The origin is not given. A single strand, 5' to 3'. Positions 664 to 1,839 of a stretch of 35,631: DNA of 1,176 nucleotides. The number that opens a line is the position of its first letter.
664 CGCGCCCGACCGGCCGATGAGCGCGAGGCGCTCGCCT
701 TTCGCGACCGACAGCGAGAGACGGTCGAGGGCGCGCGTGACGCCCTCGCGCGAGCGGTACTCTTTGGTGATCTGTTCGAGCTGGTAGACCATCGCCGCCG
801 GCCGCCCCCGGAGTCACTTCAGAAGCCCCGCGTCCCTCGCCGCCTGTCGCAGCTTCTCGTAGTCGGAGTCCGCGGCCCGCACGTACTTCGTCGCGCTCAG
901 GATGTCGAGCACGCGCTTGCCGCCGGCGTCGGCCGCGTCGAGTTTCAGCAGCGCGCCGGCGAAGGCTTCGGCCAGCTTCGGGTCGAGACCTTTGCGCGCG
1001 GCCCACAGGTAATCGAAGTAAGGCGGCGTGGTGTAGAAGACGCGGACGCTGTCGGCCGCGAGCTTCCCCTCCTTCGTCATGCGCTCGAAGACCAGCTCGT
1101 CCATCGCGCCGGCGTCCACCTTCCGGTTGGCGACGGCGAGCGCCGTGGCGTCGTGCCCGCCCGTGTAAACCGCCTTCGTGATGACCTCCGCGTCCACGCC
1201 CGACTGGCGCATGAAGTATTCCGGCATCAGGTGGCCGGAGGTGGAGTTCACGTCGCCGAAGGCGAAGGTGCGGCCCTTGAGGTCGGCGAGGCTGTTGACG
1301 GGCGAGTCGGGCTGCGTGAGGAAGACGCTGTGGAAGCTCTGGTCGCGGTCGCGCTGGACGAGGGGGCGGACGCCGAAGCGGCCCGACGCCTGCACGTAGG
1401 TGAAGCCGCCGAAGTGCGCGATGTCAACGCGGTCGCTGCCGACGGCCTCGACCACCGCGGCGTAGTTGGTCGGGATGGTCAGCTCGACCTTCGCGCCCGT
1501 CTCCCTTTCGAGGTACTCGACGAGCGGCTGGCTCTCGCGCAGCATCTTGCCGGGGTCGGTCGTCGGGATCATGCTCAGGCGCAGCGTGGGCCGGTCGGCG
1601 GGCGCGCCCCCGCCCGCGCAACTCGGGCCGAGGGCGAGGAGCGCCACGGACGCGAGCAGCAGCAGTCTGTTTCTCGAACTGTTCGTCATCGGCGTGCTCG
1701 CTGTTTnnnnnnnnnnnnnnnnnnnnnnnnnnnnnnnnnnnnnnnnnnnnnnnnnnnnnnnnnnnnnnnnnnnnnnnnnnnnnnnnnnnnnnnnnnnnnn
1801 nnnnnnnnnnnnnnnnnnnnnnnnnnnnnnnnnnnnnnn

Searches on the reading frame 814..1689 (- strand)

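Call 35: search_protein_families(library=pfam, proteins=[window:814-1689:-], max_evalue=0.00001)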
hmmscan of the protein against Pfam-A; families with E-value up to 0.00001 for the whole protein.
window:814-1689:- (291 aa): 2 families
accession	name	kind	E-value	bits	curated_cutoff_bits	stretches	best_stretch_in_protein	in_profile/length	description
PF12974.12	Phosphonate-bd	-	1.3e-75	254.4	27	1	39-277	2-242/242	ABC transporter, phosphonate, periplasmic substrate-binding protein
PF09084.16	NMT1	-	1.4e-07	32.1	20.5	1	63-195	18-145/216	NMT1/THI5 like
